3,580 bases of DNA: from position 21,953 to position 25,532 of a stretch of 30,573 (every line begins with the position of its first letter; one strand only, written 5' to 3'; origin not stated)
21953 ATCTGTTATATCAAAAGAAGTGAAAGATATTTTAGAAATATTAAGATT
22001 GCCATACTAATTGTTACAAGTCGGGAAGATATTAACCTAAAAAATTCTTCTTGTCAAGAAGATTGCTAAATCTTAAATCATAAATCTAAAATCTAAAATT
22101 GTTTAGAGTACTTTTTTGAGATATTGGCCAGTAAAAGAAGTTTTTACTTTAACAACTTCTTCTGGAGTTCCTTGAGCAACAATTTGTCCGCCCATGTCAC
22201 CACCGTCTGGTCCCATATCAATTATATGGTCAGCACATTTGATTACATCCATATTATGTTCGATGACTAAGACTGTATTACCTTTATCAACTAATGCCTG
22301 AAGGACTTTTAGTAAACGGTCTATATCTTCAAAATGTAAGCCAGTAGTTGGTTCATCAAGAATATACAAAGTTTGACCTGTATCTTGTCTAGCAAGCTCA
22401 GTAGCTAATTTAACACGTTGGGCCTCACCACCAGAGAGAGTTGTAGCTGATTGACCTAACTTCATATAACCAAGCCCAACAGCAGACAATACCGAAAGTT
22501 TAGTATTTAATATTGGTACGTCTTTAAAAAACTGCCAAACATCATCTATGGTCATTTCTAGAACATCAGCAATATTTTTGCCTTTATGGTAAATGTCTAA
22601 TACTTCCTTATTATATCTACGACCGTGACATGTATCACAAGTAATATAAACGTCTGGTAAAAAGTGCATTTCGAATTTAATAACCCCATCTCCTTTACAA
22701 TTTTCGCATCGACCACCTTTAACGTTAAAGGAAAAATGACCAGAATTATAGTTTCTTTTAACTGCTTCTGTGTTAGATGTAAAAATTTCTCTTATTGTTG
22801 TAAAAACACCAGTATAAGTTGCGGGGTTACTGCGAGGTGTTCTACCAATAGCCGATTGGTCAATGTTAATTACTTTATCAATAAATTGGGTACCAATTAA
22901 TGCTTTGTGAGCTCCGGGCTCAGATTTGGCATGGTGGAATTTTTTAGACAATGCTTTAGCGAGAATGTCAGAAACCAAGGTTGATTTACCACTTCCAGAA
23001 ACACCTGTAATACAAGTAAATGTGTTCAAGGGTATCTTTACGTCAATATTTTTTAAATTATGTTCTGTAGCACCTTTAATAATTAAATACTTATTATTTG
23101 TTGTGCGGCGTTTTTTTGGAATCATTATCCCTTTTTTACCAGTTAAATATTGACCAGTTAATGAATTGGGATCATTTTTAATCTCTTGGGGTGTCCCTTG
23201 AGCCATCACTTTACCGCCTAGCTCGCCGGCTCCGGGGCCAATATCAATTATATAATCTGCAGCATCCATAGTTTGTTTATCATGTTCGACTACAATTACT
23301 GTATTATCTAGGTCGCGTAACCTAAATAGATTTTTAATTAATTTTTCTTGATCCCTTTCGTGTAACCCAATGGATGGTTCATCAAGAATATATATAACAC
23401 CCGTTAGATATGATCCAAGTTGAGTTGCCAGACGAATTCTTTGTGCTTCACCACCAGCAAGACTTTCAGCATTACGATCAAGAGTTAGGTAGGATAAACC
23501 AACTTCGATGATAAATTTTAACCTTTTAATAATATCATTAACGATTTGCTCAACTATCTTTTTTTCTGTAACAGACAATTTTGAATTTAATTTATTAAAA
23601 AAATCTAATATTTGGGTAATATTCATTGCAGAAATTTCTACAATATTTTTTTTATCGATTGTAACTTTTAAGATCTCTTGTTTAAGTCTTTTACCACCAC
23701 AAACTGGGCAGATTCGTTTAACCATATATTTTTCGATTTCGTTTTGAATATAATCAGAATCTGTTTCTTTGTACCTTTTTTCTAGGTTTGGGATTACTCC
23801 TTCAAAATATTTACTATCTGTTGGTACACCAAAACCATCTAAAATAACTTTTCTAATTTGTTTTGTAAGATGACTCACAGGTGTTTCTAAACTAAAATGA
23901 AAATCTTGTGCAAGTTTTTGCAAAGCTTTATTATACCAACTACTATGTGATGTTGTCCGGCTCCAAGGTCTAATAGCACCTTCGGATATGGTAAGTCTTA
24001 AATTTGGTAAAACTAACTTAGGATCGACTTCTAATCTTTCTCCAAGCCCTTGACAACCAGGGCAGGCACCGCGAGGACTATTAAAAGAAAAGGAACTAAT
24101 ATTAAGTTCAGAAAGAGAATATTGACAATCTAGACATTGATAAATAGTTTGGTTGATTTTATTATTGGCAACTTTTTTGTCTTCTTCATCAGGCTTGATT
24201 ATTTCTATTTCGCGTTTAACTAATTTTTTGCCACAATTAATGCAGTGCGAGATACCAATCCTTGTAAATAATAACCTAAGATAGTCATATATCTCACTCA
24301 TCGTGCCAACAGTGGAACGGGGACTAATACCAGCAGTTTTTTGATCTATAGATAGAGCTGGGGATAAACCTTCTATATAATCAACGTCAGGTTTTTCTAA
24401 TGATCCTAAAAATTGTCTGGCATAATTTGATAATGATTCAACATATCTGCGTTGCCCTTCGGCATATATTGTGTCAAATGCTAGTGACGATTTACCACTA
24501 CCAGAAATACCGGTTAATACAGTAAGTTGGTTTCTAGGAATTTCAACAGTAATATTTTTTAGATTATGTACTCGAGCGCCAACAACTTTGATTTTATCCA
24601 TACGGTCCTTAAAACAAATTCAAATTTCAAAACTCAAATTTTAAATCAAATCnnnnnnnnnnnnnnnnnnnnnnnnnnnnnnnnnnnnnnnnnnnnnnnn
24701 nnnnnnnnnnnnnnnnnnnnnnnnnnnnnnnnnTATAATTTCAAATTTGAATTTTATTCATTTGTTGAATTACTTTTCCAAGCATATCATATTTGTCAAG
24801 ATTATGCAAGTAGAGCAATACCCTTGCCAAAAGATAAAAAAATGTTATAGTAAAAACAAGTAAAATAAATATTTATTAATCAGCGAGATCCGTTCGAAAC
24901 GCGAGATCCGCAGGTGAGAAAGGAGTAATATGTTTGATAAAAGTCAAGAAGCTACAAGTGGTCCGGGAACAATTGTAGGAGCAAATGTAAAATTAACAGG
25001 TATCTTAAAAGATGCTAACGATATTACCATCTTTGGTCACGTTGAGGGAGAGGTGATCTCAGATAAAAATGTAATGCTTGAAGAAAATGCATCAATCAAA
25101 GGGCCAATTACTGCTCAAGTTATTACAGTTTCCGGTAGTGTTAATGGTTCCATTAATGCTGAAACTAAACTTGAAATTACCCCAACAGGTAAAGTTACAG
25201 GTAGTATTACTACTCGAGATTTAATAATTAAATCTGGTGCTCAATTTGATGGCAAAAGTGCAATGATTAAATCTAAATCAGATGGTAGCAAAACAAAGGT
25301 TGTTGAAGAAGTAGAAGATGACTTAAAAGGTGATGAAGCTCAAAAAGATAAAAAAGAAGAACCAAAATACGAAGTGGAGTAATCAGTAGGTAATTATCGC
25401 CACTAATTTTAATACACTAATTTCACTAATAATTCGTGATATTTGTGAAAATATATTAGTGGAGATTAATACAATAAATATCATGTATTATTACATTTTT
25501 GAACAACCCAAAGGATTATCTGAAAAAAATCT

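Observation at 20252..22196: IS1634-like insertion sequence in the uvrA 3' end with a 171-bp target duplication that preserves the gene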

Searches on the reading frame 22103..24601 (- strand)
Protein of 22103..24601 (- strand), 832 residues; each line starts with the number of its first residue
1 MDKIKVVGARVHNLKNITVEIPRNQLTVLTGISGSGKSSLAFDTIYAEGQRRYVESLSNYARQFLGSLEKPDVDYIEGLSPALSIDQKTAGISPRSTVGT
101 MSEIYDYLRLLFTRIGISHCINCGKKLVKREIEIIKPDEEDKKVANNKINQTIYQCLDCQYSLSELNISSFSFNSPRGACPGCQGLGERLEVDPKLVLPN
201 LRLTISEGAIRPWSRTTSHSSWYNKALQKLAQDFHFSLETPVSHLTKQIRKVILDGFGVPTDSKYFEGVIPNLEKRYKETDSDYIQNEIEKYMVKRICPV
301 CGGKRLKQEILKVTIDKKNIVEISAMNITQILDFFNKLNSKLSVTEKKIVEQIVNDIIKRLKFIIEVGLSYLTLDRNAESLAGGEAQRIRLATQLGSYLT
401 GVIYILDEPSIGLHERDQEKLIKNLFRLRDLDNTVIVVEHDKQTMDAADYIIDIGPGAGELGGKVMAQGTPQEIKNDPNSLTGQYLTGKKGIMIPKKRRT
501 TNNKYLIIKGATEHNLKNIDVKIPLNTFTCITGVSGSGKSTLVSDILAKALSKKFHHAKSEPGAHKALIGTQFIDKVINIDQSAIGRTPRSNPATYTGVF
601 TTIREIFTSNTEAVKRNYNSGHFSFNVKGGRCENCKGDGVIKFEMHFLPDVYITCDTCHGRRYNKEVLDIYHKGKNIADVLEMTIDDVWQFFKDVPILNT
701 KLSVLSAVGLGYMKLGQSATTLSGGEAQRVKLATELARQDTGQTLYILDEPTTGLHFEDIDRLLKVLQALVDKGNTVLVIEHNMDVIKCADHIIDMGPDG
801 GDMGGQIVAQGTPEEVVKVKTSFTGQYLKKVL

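Call 4: search_protein_families(library=ncbifam, proteins=[window:22103-24601:-], max_evalue=0.001)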
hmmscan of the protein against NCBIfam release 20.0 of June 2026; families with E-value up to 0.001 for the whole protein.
window:22103-24601:- (832 aa): 174 families (the best 25 are shown)
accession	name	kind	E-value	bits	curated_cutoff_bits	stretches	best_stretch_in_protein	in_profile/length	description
NF001503.0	PRK00349.1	equivalog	0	1265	1147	2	142-832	241-941/943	excinuclease ABC subunit UvrA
TIGR00630.1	uvra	equivalog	0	1206.7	729.8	2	138-816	236-923/924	excinuclease ABC subunit UvrA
NF001885.0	PRK00635.1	equivalog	1e-191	639.6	3054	2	152-822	243-910/1809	excinuclease ABC subunit A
TIGR04521.1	ECF_ATPase_2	equivalog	3.2e-37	128.1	330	3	703-823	126-239/279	energy-coupling factor transporter ATPase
TIGR02857.1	CydD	equivalog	1.6e-34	119.8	435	2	704-796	440-529/529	thiol reductant ABC exporter subunit CydD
NF040873.1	AztA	equivalog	2.8e-34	118.3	220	2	704-795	103-190/191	zinc ABC transporter ATP-binding protein AztA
TIGR04520.1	ECF_ATPase_1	equivalog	1.9e-32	112.8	315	3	705-823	121-230/269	energy-coupling factor transporter ATPase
TIGR03608.1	L_ocin_972_ABC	subfamily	2.3e-31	108.9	254.85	2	699-796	113-206/206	putative bacteriocin export ABC transporter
TIGR00972.1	3a0107s01c2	equivalog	8.2e-31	107.2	343.2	2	714-829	137-244/248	phosphate ABC transporter ATP-binding protein PstB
NF010068.0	PRK13548.1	equivalog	3.1e-30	105.2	261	2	716-820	132-234/261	heme ABC transporter ATP-binding protein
TIGR02673.1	FtsE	equivalog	2.1e-29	102.7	264.85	2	703-791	120-204/214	cell division ATP-binding protein FtsE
NF008409.0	PRK11231.1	equivalog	3.8e-29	101.8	375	2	718-818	135-227/255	Fe(3+) dicitrate ABC transporter ATP-binding protein FecE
NF010155.0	PRK13634.1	equivalog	2.1e-28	99.5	413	2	703-822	127-239/290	energy-coupling factor ABC transporter ATP-binding protein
TIGR03873.1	F420-0_ABC_ATP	hypoth_equivalog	2.4e-27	95.8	372.4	2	717-817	133-225/256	putative F420-0 ABC transporter ATP-binding protein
NF010153.0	PRK13631.1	equivalog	1.1e-26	93.6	463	2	705-818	160-265/320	cobalt transporter ATP-binding subunit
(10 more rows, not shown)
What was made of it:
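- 22103..24601 (-): Intact uvrA, 832 aa; its last 93 nt lie in the right repeat. NF001503 at 1265 bits (cut-off 1147), TIGR00630 at 1207 bits (call 4).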

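Call 5: search_protein_families(library=pfam, proteins=[window:22103-24601:-], max_evalue=0.01)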
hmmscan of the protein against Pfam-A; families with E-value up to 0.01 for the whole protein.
window:22103-24601:- (832 aa): 26 families (the best 25 are shown)
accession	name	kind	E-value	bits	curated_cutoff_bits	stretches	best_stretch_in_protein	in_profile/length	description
PF17755.6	UvrA_DNA-bind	-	7.3e-28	97.5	23.2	1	193-291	1-110/110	UvrA DNA-binding domain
PF00005.33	ABC_tran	-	7.7e-21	75.6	25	3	708-753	95-137/137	ABC transporter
PF02463.25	SMC_N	-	1.2e-14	54.8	40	1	516-796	10-211/220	RecF/RecN/SMC N terminal domain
PF13555.12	AAA_29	-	3.9e-09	36.6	27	1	520-543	16-39/61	P-loop containing region of AAA domain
PF13304.12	AAA_21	-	4.3e-08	34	27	1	728-778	243-294/304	AAA domain, putative AbiEii toxin, Type IV TA system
PF13191.12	AAA_16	-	9.3e-07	29.9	32.6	0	529-553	27-51/167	AAA ATPase domain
PF20703.3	nSTAND1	-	4.3e-06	27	27.1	0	10-41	19-50/379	Novel STAND NTPase 1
PF03193.22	RsgA_GTPase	-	7.3e-06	26.3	30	0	498-550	79-130/174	RsgA GTPase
PF13481.12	AAA_25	-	2e-05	24.8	27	0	519-554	26-61/195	AAA domain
PF12399.14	BCA_ABC_TP_C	-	2e-05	24.5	25.5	0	464-478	1-15/27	Branched-chain amino acid ATP-binding cassette transporter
PF20720.3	nSTAND3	-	2.8e-05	24.3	27.2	0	526-557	17-50/155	Novel STAND NTPase 3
PF13401.12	AAA_22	-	5e-05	24.1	27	0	527-553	6-32/130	AAA domain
PF13175.12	AAA_15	-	5.8e-05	23.3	32.1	0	520-586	16-66/374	AAA ATPase domain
PF00684.25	DnaJ_CXXCXGXG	-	8.4e-05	23.2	32.7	0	630-661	16-50/65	DnaJ central domain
PF13173.12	AAA_14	-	0.00057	20.3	27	0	528-554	4-31/129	AAA domain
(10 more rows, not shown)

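Call 11: find_encoding_contigs(protein=window:22103-24601:-, flank=6000, max_places=10)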
Protein window:22103-24601:- (832 aa): no gene with exactly this product is on record in the collection.

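Call 28: find_homologous_proteins(query=window:22103-24601:-, max_evalue=1e-100)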
Query window:22103-24601:- (832 aa): 8000 proteins with E <= 1e-100 among 8000 candidates; the best 120 are listed.
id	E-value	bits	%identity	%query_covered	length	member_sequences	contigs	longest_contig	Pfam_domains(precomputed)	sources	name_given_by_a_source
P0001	0.0e+0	1645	100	87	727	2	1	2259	PF17755.7,PF00005.34,PF13555.13,PF03193.23,PF20703.4,PF02463.26,PF13481.13,PF20720.4,PF13191.13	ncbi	ncbi:MAG: excinuclease ABC subunit A, partial [uncultured bacterium]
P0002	0.0e+0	1523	79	100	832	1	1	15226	PF17755.7,PF00005.34,PF13175.13,PF13476.13,PF13555.13,PF03193.23,PF20703.4,PF02463.26,PF13304.13,PF13191.13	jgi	jgi:excinuclease ABC subunit A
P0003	0.0e+0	1398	73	100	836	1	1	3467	PF17755.7,PF00005.34,PF13175.13,PF13555.13,PF03193.23,PF20703.4,PF02463.26,PF13304.13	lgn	-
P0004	0.0e+0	1363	72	100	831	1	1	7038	PF17755.7,PF00005.34,PF13175.13,PF13476.13,PF13555.13,PF03193.23,PF20703.4,PF02463.26,PF13304.13,PF20720.4,PF13191.13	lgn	-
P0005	0.0e+0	1339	71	100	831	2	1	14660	PF17755.7,PF00005.34,PF13175.13,PF13555.13,PF03193.23,PF20703.4,PF02463.26,PF13304.13,PF20720.4,PF13191.13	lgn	-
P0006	0.0e+0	1339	70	100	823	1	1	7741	PF17755.7,PF00005.34,PF13555.13,PF03193.23,PF20703.4,PF02463.26,PF13481.13,PF13304.13,PF20720.4,PF13191.13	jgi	jgi:excinuclease ABC subunit A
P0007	0.0e+0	1338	71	100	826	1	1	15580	PF17755.7,PF00005.34,PF13555.13,PF03193.23,PF20703.4,PF02463.26,PF13304.13,PF20720.4,PF13191.13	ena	-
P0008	0.0e+0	1336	70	100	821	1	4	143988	PF17755.7,PF00005.34,PF13175.13,PF13555.13,PF03193.23,PF02463.26,PF13481.13,PF13304.13,PF13191.13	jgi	jgi:excinuclease ABC subunit A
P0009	0.0e+0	1326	70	100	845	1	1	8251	PF17755.7,PF00005.34,PF13175.13,PF13555.13,PF03193.23,PF20703.4,PF02463.26,PF13481.13,PF13304.13,PF20720.4,PF13191.13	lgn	-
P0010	0.0e+0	1325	70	100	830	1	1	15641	PF17755.7,PF13555.13,PF03193.23,PF20703.4,PF00684.26,PF13304.13,PF13191.13,PF00005.34,PF13175.13,PF13476.13,PF02463.26,PF13481.13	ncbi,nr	ncbi:MAG: excinuclease ABC subunit UvrA [Patescibacteria group bacterium]|nr:excinuclease ABC subuni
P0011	0.0e+0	1317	69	100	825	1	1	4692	PF17755.7,PF13555.13,PF13401.13,PF03193.23,PF20703.4,PF01637.25,PF13304.13,PF13191.13,PF00005.34,PF13175.13,PF02463.26,PF13481.13,PF20720.4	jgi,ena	-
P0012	0.0e+0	1310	69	100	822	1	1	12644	PF06745.20,PF17755.7,PF13555.13,PF13401.13,PF03193.23,PF20703.4,PF13304.13,PF13191.13,PF00005.34,PF02463.26,PF13481.13,PF20720.4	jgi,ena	-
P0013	0.0e+0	1303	69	100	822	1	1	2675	PF06745.20,PF17755.7,PF13555.13,PF13401.13,PF03193.23,PF20703.4,PF13304.13,PF13191.13,PF00005.34,PF02463.26,PF13481.13,PF20720.4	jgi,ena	-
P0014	0.0e+0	1296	70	100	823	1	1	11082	PF17755.7,PF00005.34,PF13555.13,PF03193.23,PF02463.26,PF13481.13,PF13304.13,PF13191.13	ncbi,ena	-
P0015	0.0e+0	1292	68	100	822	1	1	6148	PF17755.7,PF13555.13,PF13401.13,PF03193.23,PF20703.4,PF13304.13,PF13191.13,PF12399.15,PF00005.34,PF13175.13,PF13476.13,PF02463.26,PF13481.13,PF20720.4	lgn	-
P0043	0.0e+0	1207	65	82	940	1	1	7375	PF17760.7,PF13173.13,PF17755.7,PF00005.34,PF13555.13,PF03193.23,PF20703.4,PF02463.26,PF13304.13,PF20720.4,PF13191.13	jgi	jgi:excinuclease ABC subunit A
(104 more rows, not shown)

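Call 29: find_encoding_contigs(protein=P0001, flank=5000, max_places=5)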
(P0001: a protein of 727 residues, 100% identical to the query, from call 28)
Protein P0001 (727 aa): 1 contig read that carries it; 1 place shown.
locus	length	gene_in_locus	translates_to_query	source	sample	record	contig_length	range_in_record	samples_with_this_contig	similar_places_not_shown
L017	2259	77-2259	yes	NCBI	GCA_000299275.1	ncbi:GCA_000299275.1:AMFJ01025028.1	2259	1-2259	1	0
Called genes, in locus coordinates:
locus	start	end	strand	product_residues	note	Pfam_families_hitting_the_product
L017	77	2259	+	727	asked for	PF00005:ABC_tran (faint), PF02463:SMC_N (faint), PF03193:RsgA_GTPase (faint), PF13191:AAA_16 (faint), PF13481:AAA_25 (faint), PF13555:AAA_29 (faint), PF20703:nSTAND1 (faint), PF17755:UvrA_DNA-bind, +1 more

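Call 30: find_encoding_contigs(protein=P0002, flank=6000, max_places=5)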
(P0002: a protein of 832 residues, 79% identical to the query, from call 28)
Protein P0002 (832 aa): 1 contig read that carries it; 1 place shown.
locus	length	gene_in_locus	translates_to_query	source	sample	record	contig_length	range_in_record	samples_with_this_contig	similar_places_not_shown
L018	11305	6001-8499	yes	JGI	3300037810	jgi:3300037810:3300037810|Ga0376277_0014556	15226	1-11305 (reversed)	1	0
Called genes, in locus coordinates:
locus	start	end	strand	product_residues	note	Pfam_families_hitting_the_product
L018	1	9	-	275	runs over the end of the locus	PF04055:Radical_SAM, PF13353:Fer4_12 (weak)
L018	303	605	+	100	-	-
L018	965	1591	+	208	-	PF00156:Pribosyltran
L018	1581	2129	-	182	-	PF10502:Peptidase_S26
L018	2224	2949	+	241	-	PF01790:LGT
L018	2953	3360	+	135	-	PF01252:Peptidase_A8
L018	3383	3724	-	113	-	PF00453:Ribosomal_L20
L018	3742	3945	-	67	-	PF01632:Ribosomal_L35p (weak)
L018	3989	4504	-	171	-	PF05198:IF3_N, PF00707:IF3_C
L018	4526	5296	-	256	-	PF00781:DAGK_cat (weak)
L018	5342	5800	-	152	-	PF04519:Bactofilin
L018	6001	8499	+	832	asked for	PF00005:ABC_tran (faint), PF02463:SMC_N (faint), PF03193:RsgA_GTPase (faint), PF13175:AAA_15 (faint), PF13191:AAA_16 (faint), PF13304:AAA_21 (faint), PF13476:AAA_23 (faint), PF17755:UvrA_DNA-bind, +2 more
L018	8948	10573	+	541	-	-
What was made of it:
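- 22103..24601 (-): 79% identical over its full length to the 832-aa UvrA of the syntenic relative L018 (calls 28 and 30).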

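Call 72: search_solved_structures(query=window:22103-24601:-, max_evalue=1e-50)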
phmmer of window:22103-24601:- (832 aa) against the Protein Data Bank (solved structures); distinct sequences matched with E-value up to 1e-50: 11.
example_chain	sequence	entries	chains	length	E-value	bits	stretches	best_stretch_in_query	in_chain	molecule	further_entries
2r6f_A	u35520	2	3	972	0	1084.8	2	154-832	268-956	Excinuclease ABC subunit A | Excinuclease ABC, A subunit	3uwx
9gxk_A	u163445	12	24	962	0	1049.2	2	154-832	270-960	UvrABC system protein A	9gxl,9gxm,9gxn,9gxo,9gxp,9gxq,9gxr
9gxu_A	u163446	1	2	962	0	1046.7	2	154-832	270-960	UvrABC system protein A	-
9gxw_A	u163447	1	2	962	0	1046.6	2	154-832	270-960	UvrABC system protein A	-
3pih_A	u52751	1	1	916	1.7e-292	975.5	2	146-832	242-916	UvrABC system protein A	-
9ga5_A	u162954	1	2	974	3.8e-282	941.3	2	162-831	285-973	UvrABC system protein A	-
3zqj_A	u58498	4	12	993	4.1e-282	941.2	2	162-831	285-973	UVRABC SYSTEM PROTEIN A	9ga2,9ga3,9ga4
3ux8_A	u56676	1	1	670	1.5e-278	929.3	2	317-832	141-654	Excinuclease ABC, A subunit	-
6n9l_A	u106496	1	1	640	1.4e-251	840.2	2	316-832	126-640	UvrABC system protein A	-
2vf7_A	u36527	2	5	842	1.1e-198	665.3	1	169-831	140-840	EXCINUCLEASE ABC, SUBUNIT A. | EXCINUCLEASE ABC SUBUNIT A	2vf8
7sh1_A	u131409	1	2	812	1.2e-147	496.5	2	575-829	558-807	Excinuclease ABC subunit UvrA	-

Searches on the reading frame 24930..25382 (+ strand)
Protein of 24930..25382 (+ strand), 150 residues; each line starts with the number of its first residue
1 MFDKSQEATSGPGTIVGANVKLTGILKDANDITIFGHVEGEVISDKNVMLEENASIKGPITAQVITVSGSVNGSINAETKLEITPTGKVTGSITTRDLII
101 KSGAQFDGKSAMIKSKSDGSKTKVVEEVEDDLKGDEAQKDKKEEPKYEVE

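Call 53: find_encoding_contigs(protein=window:24930-25382:+, flank=6000, max_places=10)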
Protein window:24930-25382:+ (150 aa): no gene with exactly this product is on record in the collection.
